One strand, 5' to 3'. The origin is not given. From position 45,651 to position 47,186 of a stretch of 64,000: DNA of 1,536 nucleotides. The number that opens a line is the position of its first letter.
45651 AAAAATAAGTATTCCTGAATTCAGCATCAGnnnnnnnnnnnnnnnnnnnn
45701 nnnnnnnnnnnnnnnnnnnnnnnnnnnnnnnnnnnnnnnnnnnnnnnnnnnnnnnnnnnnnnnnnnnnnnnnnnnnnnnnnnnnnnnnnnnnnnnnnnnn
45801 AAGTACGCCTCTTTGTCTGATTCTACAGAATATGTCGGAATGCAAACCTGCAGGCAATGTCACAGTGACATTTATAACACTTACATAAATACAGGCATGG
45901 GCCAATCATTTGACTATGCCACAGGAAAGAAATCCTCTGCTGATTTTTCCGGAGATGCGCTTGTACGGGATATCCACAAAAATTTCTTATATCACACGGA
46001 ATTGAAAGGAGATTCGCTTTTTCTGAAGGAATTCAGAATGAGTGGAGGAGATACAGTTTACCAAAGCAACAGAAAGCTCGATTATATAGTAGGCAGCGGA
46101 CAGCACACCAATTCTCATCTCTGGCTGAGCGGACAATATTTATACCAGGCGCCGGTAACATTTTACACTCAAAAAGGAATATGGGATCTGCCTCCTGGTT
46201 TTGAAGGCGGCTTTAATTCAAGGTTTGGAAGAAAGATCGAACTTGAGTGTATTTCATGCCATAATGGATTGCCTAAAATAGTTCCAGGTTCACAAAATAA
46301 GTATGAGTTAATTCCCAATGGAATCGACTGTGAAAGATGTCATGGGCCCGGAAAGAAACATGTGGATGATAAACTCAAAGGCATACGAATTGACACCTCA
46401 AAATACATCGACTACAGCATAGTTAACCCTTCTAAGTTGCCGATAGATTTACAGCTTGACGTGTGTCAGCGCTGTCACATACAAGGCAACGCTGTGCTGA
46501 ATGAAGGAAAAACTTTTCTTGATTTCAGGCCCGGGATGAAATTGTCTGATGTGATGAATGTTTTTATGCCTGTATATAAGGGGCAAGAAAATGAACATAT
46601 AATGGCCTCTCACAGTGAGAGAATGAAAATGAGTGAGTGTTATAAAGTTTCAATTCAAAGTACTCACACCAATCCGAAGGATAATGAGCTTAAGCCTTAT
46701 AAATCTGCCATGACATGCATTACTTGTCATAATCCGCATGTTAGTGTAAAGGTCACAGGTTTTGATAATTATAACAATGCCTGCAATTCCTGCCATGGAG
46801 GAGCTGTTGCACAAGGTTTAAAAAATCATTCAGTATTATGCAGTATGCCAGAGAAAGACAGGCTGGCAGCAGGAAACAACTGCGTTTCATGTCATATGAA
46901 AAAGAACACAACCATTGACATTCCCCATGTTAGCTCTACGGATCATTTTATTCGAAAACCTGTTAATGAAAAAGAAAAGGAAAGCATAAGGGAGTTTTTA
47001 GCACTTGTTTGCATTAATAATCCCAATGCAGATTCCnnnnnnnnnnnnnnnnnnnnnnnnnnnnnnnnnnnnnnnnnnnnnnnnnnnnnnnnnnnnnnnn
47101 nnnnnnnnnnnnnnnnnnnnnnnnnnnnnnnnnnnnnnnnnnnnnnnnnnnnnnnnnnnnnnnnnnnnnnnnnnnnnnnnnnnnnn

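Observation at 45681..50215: Lipoprotein-like heptaheme cytochrome c-TPR fusion directly upstream of an OmpR/HK pair and a DUF4382 lipoprotein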

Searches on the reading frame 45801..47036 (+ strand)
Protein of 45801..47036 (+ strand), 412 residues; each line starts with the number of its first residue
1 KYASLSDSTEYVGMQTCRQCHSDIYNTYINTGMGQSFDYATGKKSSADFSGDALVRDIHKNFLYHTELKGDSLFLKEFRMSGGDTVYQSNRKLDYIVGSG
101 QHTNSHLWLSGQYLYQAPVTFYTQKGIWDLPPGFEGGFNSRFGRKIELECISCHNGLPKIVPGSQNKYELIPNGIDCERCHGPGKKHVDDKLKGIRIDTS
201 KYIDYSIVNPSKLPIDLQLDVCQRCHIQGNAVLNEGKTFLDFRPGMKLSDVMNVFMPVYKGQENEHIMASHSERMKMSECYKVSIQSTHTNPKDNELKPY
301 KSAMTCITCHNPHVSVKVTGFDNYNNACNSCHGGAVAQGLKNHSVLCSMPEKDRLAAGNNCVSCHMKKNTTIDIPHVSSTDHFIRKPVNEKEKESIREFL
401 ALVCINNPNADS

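Call 26: search_solved_structures(query=A2, max_evalue=10, show_alignments=3)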
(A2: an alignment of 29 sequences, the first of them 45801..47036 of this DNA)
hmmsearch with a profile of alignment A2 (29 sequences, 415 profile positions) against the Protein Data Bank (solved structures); distinct sequences matched with E-value up to 10: 14.
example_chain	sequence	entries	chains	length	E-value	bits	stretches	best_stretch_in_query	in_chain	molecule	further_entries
6r2q_A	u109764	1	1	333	1.6e-11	46.7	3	306-372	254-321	Cystathionine beta-synthase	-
6i5b_A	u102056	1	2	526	3.4e-09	39.1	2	6-43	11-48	Uncharacterized protein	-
6qvm_A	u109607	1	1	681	1.2e-06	30.7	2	293-371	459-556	Multiheme cytochrome cf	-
4rkm_A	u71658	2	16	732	3.2e-06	29.3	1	298-371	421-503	MccA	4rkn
3ubr_A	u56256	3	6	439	0.0023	19.9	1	170-374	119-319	Cytochrome c-552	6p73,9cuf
4wjy_A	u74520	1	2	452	0.023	16.6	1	301-378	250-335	Cytochrome c-552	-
2rf7_A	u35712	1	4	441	0.025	16.5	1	301-378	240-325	Cytochrome c-552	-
1gu6_A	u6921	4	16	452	0.03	16.2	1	301-378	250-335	CYTOCHROME C552 | Cytochrome c-552 | Cytochrome c nitrite reductase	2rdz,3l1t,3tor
3h34_A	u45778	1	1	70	0.13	14.2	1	312-368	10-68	Cytochrome c7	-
7vf2_B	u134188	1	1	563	0.21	13.4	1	345-397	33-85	Zinc finger CCCH domain-containing protein 13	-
6xkx_p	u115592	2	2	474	0.5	12.2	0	319-339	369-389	Cbb3-type cytochrome c oxidase subunit CcoP,Cytochrome c-type cyt cy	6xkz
7tfs_A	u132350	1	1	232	0.61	11.9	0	350-378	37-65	Cytochrome c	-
2ozy_A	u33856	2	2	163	3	9.6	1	298-372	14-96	Cytochrome c-type protein nrfB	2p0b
1qo8_A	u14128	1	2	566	7.7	8.3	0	306-368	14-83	FLAVOCYTOCHROME C3 FUMARATE REDUCTASE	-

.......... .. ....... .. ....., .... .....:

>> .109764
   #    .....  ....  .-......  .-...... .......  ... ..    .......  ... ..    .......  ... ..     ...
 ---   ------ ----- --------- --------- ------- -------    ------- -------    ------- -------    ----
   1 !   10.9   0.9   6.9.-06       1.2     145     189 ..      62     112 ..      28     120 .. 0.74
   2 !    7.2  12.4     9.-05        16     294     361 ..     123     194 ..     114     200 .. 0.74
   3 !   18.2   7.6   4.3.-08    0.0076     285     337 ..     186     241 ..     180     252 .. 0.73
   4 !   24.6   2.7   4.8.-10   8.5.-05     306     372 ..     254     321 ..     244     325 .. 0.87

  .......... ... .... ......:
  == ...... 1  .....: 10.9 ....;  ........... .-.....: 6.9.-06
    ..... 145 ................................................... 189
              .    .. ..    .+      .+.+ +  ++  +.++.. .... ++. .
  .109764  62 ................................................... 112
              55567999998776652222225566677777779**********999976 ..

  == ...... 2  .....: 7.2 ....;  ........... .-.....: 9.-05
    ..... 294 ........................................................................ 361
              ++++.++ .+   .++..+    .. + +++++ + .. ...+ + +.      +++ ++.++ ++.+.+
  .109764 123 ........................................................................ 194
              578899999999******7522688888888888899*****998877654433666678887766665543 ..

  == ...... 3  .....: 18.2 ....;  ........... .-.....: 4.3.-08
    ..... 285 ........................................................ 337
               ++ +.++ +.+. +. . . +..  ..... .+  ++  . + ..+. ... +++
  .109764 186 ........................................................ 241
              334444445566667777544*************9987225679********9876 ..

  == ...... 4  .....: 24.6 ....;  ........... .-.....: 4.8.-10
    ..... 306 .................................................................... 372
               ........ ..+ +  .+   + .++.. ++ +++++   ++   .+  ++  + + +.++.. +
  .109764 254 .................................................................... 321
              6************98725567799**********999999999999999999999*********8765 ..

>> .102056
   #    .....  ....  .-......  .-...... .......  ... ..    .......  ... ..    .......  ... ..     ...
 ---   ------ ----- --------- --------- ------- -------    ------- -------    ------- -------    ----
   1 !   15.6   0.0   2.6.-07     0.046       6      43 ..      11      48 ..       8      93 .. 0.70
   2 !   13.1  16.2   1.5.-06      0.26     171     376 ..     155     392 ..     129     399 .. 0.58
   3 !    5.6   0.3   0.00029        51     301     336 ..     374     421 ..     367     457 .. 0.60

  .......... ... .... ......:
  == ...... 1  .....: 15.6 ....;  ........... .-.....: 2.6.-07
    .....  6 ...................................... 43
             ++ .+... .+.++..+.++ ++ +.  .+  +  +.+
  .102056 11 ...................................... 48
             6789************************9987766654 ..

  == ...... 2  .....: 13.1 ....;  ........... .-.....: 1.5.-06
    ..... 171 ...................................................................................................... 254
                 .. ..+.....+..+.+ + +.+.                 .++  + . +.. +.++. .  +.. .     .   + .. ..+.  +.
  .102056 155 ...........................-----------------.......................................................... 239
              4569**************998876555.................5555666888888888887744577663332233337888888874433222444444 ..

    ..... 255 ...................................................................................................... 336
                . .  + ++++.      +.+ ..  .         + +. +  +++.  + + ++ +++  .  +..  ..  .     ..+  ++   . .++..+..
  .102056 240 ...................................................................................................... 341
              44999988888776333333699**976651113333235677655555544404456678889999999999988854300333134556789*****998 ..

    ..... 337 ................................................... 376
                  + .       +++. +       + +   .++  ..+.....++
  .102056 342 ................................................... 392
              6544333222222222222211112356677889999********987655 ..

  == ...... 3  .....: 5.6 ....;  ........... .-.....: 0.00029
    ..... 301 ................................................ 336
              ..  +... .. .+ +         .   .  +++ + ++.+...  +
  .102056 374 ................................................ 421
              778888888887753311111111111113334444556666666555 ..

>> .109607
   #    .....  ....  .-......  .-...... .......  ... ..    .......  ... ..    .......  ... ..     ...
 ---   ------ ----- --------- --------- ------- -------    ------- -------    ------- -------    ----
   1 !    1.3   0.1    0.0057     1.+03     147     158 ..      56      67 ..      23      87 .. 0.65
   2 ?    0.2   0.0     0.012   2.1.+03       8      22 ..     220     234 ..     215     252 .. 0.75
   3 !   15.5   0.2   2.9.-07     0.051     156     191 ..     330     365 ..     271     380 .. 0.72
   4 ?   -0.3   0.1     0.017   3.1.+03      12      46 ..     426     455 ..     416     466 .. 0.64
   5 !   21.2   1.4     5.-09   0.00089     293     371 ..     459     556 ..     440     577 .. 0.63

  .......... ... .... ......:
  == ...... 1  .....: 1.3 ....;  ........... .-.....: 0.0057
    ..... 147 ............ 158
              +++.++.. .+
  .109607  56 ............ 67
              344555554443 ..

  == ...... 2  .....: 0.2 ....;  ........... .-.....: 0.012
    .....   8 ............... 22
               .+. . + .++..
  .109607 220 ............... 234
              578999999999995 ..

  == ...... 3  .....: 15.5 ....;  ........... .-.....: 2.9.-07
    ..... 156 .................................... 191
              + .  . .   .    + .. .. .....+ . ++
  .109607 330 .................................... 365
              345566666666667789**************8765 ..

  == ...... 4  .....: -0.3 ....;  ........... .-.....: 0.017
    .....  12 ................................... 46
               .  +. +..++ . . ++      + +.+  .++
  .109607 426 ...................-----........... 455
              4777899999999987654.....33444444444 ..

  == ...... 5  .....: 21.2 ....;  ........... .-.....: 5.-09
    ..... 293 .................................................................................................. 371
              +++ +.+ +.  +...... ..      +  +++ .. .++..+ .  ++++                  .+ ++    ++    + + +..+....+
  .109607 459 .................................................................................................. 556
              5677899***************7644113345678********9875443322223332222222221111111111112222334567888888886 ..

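Call 33: predict_structure(alignment_id=A2)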
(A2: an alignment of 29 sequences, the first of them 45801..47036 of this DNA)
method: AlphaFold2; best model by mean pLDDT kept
length: 412 residues; sequences in the alignment: 29
mean_pLDDT: 62.1   pTM: 0.52
mean pLDDT of the five models: 62.1, 60.1, 57.6, 57.5, 55.2
residues with pLDDT >= 90: 15; 70-90: 121; 50-70: 178; < 50: 98
segments of 3 or more residues with pLDDT < 50: 1-9, 32-34, 100-103, 130-146, 175-181, 305-320, 333-346, 366-388
pLDDT, mean of each block of 10 residues (from residue 1): 42 64 61 62 73 79 88 90 91 76 68 76 57 40 44 58 71 50 65 75 59 68 61 76 72 76 57 61 67 55 46 42 58 42 46 64 47 31 41 64 81 65
secondary structure, 60 per line:
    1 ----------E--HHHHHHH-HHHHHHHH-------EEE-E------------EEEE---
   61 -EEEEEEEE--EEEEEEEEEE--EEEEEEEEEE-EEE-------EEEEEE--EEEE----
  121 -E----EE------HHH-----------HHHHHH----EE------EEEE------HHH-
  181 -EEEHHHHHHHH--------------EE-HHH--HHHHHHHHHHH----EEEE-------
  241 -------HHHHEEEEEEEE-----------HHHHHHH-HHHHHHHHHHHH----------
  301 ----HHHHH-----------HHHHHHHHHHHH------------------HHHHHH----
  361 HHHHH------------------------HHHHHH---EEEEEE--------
elements in order: H14-20 H22-29 E37-39 E54-57 E62-69 E72-81 E84-93 E95-97 E105-110 E113-116 H149-154 E167-170 E182-184 H185-192 H215-225 E230-233 H248-251 E252-259 H271-277 H279-290 H305-309 H321-332 H351-356 H361-365 H390-395 E399-404

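Call 35: search_protein_representatives(alignment_id=A2)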
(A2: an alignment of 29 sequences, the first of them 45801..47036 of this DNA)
Query: 29 sequences, 415 profile positions. Proteins with E-value up to 0.001 (for the whole library): 6381; up to 1e-10: 3527; up to 1e-30: 1639. The best 150 are listed.
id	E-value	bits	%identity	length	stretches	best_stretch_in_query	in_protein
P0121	7.0e-197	670.6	-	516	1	2-415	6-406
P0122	2.1e-191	652.5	-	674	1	2-413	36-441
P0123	2.0e-189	646.0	-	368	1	14-391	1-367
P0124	4.2e-184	628.5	-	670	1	2-413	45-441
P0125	4.8e-181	618.4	-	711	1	2-414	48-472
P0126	2.5e-179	612.7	-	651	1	2-411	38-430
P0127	1.1e-177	607.4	-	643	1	2-413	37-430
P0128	4.3e-174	595.5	-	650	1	3-414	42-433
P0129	3.0e-171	586.1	-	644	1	2-415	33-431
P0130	2.6e-169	579.7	-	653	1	2-413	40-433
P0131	1.2e-168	577.6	-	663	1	1-413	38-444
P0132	1.7e-167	573.7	-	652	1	5-414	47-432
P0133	3.4e-167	572.8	-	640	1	1-413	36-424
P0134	9.3e-166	568.1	-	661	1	2-414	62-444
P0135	6.1e-165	565.4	-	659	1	2-413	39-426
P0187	1.2e-120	419.5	-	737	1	1-408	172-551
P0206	1.7e-99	349.8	-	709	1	2-399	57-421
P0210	1.3e-96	340.3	-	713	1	7-393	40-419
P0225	6.2e-87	308.4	-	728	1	6-391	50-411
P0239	2.8e-80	286.5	-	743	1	4-400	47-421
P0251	8.2e-76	271.8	-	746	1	2-390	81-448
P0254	2.6e-75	270.1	-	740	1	2-399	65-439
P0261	1.9e-74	267.3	-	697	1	3-390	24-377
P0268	1.1e-72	261.5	-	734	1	13-392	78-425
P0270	4.3e-72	259.5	-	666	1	5-395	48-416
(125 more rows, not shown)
